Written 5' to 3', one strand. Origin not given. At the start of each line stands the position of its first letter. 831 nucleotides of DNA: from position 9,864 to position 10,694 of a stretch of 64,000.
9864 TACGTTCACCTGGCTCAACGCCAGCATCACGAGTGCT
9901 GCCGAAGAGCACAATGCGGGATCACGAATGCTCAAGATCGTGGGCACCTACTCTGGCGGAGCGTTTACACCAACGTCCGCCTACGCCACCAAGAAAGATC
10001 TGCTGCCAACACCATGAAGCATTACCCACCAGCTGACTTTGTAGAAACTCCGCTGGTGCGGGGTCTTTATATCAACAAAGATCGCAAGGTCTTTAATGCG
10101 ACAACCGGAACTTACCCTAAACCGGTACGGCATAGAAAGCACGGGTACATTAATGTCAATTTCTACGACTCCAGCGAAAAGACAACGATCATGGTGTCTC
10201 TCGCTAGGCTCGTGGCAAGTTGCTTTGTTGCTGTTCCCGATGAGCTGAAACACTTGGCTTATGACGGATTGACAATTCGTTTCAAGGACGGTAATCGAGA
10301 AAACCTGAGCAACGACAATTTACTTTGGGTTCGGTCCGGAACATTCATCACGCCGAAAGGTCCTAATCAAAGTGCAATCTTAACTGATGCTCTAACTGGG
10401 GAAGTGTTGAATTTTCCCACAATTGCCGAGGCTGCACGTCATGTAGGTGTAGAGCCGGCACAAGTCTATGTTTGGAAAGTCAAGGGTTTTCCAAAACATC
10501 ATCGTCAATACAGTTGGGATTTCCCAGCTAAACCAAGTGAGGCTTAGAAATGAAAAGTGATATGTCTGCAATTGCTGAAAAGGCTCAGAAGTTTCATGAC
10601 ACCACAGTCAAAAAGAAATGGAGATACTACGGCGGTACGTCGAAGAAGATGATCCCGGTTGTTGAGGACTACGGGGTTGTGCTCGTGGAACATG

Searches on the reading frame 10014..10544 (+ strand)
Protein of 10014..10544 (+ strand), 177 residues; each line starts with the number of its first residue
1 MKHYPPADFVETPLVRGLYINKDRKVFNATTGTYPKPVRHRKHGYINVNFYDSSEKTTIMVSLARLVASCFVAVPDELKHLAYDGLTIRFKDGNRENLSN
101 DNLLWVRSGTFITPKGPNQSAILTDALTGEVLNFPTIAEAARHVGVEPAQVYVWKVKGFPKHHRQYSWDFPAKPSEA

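Call 57: search_protein_families(library=pfam, proteins=[window:10014-10544:+], max_evalue=0.001)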
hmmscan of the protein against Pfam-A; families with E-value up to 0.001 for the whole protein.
window:10014-10544:+ (177 aa): 0 families

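Call 58: search_protein_families(library=phrogs, proteins=[window:10014-10544:+], max_evalue=0.001)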
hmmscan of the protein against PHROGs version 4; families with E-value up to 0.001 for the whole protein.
window:10014-10544:+ (177 aa): 3 families
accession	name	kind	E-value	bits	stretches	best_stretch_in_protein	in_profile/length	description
phrog_17657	-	DNA, RNA and nucleotide metabolism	9e-11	42.8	1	15-107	76-166/168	HNH endonuclease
phrog_59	-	DNA, RNA and nucleotide metabolism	9.1e-11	42.7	1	19-152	151-264/423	HNH endonuclease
phrog_959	-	DNA, RNA and nucleotide metabolism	3.8e-09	37.4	1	15-108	15-99/138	HNH endonuclease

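Call 79: search_protein_families(library=pfam, proteins=[window:10014-10544:+], max_evalue=10)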
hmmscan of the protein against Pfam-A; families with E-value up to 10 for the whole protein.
window:10014-10544:+ (177 aa): 4 families
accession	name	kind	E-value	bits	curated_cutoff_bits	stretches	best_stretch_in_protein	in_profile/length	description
PF13392.12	HNH_3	-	0.0012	18.8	24.8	1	84-106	17-39/46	HNH endonuclease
PF07453.19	NUMOD1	-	0.013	16.2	22.8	1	124-146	6-28/37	NUMOD1 domain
PF13518.12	HTH_28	-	0.087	13.4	25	1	136-155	14-33/52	Helix-turn-helix domain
PF01527.26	HTH_Tnp_1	-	0.16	12.6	24.1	1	136-156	25-45/75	Transposase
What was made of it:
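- Both ORFs match PHROG HNH families, and 10014-10547 also has sub-threshold HNH_3 and NUMOD1 matches, which is a homing-endonuclease architecture (calls 58, 79).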
